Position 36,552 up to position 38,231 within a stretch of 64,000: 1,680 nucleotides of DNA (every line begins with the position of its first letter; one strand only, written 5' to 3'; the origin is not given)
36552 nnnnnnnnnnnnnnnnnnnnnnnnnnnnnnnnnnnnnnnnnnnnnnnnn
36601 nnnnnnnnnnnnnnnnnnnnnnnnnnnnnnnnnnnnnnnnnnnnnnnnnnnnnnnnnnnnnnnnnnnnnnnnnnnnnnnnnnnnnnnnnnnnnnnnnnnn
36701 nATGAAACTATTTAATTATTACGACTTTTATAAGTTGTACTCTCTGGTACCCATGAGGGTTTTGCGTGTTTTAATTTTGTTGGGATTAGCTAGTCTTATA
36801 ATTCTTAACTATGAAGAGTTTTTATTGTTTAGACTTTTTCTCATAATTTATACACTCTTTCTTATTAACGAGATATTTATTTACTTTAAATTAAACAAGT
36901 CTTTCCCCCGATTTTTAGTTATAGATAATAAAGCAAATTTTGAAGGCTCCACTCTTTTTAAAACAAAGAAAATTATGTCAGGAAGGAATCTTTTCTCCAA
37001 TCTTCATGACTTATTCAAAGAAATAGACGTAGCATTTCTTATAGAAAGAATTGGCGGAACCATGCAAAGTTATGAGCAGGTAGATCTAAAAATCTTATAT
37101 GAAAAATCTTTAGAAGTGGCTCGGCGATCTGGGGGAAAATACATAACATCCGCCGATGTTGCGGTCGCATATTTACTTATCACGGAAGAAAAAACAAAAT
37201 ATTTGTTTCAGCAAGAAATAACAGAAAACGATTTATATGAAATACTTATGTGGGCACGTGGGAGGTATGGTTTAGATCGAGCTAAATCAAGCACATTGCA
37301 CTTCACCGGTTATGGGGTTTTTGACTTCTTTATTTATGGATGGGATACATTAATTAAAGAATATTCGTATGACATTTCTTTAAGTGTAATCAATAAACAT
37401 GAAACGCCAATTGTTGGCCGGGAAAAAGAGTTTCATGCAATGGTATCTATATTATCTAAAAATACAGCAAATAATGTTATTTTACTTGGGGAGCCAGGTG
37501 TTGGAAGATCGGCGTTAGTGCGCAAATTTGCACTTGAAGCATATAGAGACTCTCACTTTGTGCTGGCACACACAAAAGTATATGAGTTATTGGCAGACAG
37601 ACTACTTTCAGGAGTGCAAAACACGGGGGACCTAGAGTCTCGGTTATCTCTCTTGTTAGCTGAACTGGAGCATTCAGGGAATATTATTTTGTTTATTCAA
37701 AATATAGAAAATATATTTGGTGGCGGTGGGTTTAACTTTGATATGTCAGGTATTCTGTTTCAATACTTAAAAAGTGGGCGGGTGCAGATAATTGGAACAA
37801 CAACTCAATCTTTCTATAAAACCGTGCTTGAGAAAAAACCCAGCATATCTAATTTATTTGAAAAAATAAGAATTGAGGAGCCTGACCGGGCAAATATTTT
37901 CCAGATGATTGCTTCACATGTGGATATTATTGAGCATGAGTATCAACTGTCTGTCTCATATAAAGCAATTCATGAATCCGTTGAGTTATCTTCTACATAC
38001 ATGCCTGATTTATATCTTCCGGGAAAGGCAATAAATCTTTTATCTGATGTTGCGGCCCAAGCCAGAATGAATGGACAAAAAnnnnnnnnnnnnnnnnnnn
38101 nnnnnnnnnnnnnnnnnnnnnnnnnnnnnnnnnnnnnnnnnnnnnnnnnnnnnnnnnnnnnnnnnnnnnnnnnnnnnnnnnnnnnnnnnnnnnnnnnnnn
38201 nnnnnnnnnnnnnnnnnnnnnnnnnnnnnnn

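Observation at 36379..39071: Membrane-anchored ClpC paralog with a catalytically dead D1 module, translationally coupled to a 3-TM miniprotein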

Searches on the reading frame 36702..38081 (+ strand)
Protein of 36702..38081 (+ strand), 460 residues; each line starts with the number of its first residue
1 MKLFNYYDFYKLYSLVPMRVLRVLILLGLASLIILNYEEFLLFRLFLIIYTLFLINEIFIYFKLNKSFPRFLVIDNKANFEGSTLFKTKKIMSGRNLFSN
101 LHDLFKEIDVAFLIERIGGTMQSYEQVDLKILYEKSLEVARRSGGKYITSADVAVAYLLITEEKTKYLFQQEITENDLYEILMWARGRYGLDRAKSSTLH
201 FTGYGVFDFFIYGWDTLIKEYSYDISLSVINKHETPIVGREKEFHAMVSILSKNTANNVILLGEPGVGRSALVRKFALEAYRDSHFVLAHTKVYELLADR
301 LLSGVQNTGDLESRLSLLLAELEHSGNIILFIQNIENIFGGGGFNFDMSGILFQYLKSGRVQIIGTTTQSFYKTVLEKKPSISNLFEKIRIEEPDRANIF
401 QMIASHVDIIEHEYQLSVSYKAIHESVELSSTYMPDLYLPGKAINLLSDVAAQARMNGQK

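Call 48: search_protein_representatives(protein=window:36702-38081:+)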
Query: 460 residues. Proteins with E-value up to 0.001 (for the whole library): 14501; up to 1e-10: 8408; up to 1e-30: 217. The best 150 are listed.
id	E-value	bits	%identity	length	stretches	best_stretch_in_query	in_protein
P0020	3.3e-150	517.5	52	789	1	1-460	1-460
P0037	4.0e-101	355.8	43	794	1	8-455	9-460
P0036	1.9e-99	350.3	41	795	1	3-456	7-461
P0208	1.9e-96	340.4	38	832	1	6-456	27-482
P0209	5.2e-90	319.2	37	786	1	7-458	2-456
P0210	1.3e-88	314.5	33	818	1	5-456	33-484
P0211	1.1e-86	308.3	36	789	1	5-457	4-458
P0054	3.9e-85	303.1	39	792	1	4-458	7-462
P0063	5.1e-85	302.7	36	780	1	7-460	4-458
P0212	9.3e-85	301.9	36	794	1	5-458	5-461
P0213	3.4e-79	283.5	35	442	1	5-436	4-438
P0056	7.4e-79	282.4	36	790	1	5-455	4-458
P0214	2.2e-78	280.9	36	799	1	3-456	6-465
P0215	6.4e-76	272.8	35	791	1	12-455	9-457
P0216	4.2e-75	270.1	33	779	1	7-455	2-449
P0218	4.8e-71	256.7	35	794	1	9-454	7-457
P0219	6.6e-71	256.2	33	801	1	7-457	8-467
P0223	6.6e-64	233.2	32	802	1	4-452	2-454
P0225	3.5e-61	224.2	33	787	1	4-458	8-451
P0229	7.7e-56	206.6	29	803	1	18-453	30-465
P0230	2.0e-54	201.9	33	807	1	17-455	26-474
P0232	2.6e-51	191.7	30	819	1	2-458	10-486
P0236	8.7e-45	170.2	29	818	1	9-460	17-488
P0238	1.3e-43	166.3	30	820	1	4-453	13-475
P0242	7.5e-41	157.2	29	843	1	19-460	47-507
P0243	1.4e-40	156.3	29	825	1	134-460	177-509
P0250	1.6e-36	142.9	31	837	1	90-452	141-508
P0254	5.1e-36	141.3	27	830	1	29-456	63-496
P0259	1.7e-35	139.5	31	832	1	14-458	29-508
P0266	8.4e-35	137.3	29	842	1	134-460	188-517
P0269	4.1e-34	135.0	31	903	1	201-452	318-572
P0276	6.8e-34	134.3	30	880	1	135-457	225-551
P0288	4.4e-33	131.6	30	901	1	128-456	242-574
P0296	1.1e-32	130.4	29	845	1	20-455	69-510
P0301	1.3e-32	130.1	28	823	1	126-452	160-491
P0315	2.5e-32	129.1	30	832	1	136-456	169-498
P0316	2.7e-32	129.0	32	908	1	121-453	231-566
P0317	2.7e-32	129.0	27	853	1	95-451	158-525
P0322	3.4e-32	128.7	34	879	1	218-458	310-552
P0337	6.6e-32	127.7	27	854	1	106-454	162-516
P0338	6.6e-32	127.7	28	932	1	130-455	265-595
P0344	8.5e-32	127.4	30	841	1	109-455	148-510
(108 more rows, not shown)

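Call 52: list_cluster_members(proteins=[P0208, P0214, P0219, P0223, P0229, P0232, P0236, P0242, P0315, P0337])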
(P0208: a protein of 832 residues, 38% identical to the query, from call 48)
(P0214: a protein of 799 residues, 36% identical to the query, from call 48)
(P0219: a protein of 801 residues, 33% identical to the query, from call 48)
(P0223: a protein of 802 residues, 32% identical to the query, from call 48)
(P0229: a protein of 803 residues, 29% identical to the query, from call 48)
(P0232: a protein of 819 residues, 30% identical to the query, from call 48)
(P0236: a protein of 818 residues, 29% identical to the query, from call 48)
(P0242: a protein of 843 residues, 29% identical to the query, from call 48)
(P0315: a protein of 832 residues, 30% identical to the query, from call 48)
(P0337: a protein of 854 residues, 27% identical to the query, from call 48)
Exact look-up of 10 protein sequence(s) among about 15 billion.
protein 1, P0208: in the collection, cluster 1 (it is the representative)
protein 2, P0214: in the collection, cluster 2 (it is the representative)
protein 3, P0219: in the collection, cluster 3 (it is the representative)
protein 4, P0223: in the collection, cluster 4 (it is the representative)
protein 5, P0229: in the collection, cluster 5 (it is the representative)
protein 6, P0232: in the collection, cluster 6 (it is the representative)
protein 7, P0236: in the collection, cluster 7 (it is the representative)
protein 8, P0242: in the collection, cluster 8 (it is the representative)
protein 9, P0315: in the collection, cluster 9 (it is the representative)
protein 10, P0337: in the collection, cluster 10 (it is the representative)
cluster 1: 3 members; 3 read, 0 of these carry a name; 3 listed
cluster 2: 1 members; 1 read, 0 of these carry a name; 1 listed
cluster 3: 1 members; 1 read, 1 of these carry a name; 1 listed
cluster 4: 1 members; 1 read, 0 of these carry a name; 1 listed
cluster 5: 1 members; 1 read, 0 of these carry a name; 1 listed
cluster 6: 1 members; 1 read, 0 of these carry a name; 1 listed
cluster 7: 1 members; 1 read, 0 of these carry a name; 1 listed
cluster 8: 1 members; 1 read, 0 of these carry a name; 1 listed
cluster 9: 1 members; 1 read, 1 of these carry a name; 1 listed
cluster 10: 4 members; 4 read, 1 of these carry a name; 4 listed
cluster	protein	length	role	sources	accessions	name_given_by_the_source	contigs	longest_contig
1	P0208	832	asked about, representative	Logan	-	-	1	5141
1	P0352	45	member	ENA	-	-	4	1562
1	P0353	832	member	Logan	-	-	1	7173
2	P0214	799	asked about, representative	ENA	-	-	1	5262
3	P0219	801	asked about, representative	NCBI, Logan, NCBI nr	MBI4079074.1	MAG: ATP-dependent Clp protease ATP-binding subunit [Candidatus Levybacteria bacterium] | ATP-dependent Clp protease ATP-binding subunit [Candidatus Levybacteria bacterium]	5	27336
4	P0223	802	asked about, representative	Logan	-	-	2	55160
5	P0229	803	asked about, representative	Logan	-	-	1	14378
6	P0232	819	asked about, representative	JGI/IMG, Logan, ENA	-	-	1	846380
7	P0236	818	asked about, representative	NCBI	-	-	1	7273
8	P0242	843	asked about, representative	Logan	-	-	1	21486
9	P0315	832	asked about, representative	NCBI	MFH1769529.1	MAG: ATP-dependent Clp protease ATP-binding subunit [Parcubacteria group bacterium]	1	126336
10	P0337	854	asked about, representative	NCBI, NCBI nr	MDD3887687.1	MAG: ATP-dependent Clp protease ATP-binding subunit [Patescibacteria group bacterium] | ATP-dependent Clp protease ATP-binding subunit [Patescibacteria group bacterium]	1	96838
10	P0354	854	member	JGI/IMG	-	-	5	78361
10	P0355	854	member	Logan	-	-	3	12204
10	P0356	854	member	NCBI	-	-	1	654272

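Call 53: find_encoding_contigs(protein=P0232, flank=8000, max_places=1)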
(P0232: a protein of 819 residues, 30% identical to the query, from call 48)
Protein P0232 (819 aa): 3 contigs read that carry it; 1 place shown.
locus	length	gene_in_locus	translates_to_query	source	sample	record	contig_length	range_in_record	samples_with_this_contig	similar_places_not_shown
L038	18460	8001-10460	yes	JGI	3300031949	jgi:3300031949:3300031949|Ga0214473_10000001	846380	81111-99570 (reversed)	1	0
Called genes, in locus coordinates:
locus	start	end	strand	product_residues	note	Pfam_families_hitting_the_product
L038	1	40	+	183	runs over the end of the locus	-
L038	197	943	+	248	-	PF00756:Esterase (weak), PF12146:Hydrolase_4 (faint), PF00561:Abhydrolase_1 (weak)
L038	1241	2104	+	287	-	PF01734:Patatin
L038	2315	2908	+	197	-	PF00300:His_Phos_1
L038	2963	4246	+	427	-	PF05496:RuvB_N, PF00004:AAA, PF07728:AAA_5 (faint), PF13173:AAA_14 (faint), PF16193:AAA_assoc_2, PF12002:MgsA_C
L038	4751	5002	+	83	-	-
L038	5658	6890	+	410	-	PF21269:TreT_GT1, PF00534:Glycos_transf_1, PF13692:Glyco_trans_1_4, PF13524:Glyco_trans_1_2 (faint)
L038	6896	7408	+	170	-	PF04191:PEMT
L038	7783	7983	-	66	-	-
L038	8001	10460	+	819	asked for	PF13401:AAA_22 (faint), PF00004:AAA, PF17871:AAA_lid_9, PF00158:Sigma54_activat (weak), PF00004:AAA (weak), PF07724:AAA_2, PF07728:AAA_5, PF10431:ClpB_D2-small, +2 more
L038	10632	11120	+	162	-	-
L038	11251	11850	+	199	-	-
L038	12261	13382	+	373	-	-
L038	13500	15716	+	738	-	-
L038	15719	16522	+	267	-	-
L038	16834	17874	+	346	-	PF13439:Glyco_transf_4, PF00534:Glycos_transf_1, PF13692:Glyco_trans_1_4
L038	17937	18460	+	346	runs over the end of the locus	PF13439:Glyco_transf_4, PF13579:Glyco_trans_4_4 (weak), PF00534:Glycos_transf_1, PF13692:Glyco_trans_1_4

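Call 54: find_encoding_contigs(protein=P0337, flank=8000, max_places=1)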
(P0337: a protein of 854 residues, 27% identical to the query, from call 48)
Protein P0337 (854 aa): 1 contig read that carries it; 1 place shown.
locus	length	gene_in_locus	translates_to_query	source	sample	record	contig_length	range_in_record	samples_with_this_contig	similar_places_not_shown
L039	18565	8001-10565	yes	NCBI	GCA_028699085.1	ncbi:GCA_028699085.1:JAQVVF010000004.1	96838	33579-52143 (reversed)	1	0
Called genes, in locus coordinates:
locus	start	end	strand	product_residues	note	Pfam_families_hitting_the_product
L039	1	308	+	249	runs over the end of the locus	PF01925:TauE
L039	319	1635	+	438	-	PF22807:TrAA12, PF07995:GSDH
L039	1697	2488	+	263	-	PF00173:Cyt-b5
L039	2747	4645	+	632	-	PF13597:NRDD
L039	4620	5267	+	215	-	PF04055:Radical_SAM, PF13353:Fer4_12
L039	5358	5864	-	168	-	-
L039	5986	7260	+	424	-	PF00768:Peptidase_S11, PF13354:Beta-lactamase2 (weak)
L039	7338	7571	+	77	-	PF04972:BON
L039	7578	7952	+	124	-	-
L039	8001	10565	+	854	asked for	PF05673:DUF815 (faint), PF13191:AAA_16 (faint), PF00004:AAA (weak), PF17871:AAA_lid_9 (weak), PF00004:AAA (weak), PF07724:AAA_2, PF07728:AAA_5, PF10431:ClpB_D2-small, +4 more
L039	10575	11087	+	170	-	PF07998:Peptidase_M54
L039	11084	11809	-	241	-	PF00535:Glycos_transf_2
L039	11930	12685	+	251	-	-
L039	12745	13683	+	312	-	PF00294:PfkB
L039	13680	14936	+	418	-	PF05221:AdoHcyase, PF02826:2-Hacid_dh_C, PF00670:AdoHcyase_NAD, PF07991:KARI_N (weak)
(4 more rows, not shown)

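Call 76: find_encoding_contigs(protein=P0315, flank=5000, max_places=1)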
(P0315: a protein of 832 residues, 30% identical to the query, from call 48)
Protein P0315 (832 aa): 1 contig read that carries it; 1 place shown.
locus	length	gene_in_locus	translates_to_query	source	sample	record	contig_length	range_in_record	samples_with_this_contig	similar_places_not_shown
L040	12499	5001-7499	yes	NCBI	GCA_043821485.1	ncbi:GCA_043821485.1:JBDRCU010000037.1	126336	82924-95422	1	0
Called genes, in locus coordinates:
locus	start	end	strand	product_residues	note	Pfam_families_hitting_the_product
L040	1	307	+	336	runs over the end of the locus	PF00044:Gp_dh_N, PF02800:Gp_dh_C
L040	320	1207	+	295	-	PF13292:DXP_synthase_N, PF00456:Transketolase_N, PF00676:E1_dh (weak), PF09364:XFP_N (weak)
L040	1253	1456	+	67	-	-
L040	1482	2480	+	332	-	PF02779:Transket_pyr, PF02780:Transketolase_C, PF22613:Transketolase_C_1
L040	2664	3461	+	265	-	PF18306:LDcluster4, PF03641:Lysine_decarbox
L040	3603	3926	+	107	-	-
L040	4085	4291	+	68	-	-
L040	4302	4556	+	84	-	PF15738:YafQ_toxin (weak), PF06769:YoeB_toxin (weak), PF05015:HigB-like_toxin (weak)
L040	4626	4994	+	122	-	-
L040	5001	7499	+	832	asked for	PF00158:Sigma54_activat (faint), PF13191:AAA_16 (weak), PF00004:AAA (weak), PF17871:AAA_lid_9, PF07724:AAA_2, PF00004:AAA, PF07728:AAA_5, PF10431:ClpB_D2-small, +6 more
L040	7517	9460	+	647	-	PF00580:UvrD-helicase, PF13086:AAA_11 (weak), PF13245:AAA_19, PF13604:AAA_30 (faint), PF01443:Viral_helicase1 (faint), PF13361:UvrD_C, PF13538:UvrD_C_2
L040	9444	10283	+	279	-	PF00398:RrnaAD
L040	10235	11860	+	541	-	PF20154:LNT_N, PF00795:CN_hydrolase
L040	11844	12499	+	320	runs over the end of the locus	PF18884:TSP3_bac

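Call 77: find_encoding_contigs(protein=P0242, flank=5000, max_places=1)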
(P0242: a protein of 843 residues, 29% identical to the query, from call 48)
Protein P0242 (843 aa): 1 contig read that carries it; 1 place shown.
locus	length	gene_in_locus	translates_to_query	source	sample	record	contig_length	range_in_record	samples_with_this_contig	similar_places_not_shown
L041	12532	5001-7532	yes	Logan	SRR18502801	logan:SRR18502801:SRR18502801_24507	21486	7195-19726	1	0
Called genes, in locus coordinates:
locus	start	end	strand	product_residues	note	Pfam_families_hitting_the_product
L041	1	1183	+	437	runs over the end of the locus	-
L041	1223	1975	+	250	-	PF01145:Band_7, PF13421:Band_7_1 (weak)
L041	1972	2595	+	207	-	PF00160:Pro_isomerase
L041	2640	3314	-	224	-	PF01797:Y1_Tnp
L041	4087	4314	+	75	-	-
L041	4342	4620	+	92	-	-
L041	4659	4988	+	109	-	-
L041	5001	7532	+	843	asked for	PF01695:IstB_IS21 (weak), PF13191:AAA_16 (weak), PF00004:AAA, PF17871:AAA_lid_9, PF00004:AAA, PF07724:AAA_2, PF07728:AAA_5, PF10431:ClpB_D2-small, +9 more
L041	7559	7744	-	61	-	-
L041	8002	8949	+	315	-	-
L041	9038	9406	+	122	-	PF06262:Zincin_1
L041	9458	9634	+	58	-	-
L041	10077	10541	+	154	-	PF08534:Redoxin, PF00578:AhpC-TSA, PF13905:Thioredoxin_8 (weak)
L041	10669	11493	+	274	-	PF12705:PDDEXK_1, PF01930:Cas_Cas4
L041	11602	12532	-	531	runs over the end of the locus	PF16949:ABC_tran_2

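Call 78: find_encoding_contigs(protein=P0223, flank=5000, max_places=1)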
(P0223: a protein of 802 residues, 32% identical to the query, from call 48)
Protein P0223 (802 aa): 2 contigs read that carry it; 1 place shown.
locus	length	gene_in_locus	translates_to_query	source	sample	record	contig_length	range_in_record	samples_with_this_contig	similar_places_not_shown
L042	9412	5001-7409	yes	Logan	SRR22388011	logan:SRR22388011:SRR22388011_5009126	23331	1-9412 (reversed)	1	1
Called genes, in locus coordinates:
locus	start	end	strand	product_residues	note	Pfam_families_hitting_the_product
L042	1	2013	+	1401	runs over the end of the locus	PF02861:Clp_N, PF23569:NBD_SMAX1, PF00004:AAA, PF17871:AAA_lid_9, PF00004:AAA, PF07724:AAA_2, PF07728:AAA_5, PF10431:ClpB_D2-small, +5 more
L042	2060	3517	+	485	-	-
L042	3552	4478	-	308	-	-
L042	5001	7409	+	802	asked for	PF00158:Sigma54_activat (faint), PF13191:AAA_16 (faint), PF13401:AAA_22 (faint), PF17871:AAA_lid_9, PF00004:AAA (weak), PF07724:AAA_2, PF07728:AAA_5, PF10431:ClpB_D2-small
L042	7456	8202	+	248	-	-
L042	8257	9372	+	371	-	PF08529:NusA_N, PF13184:KH_NusA_1st, PF26594:KH_NusA_2nd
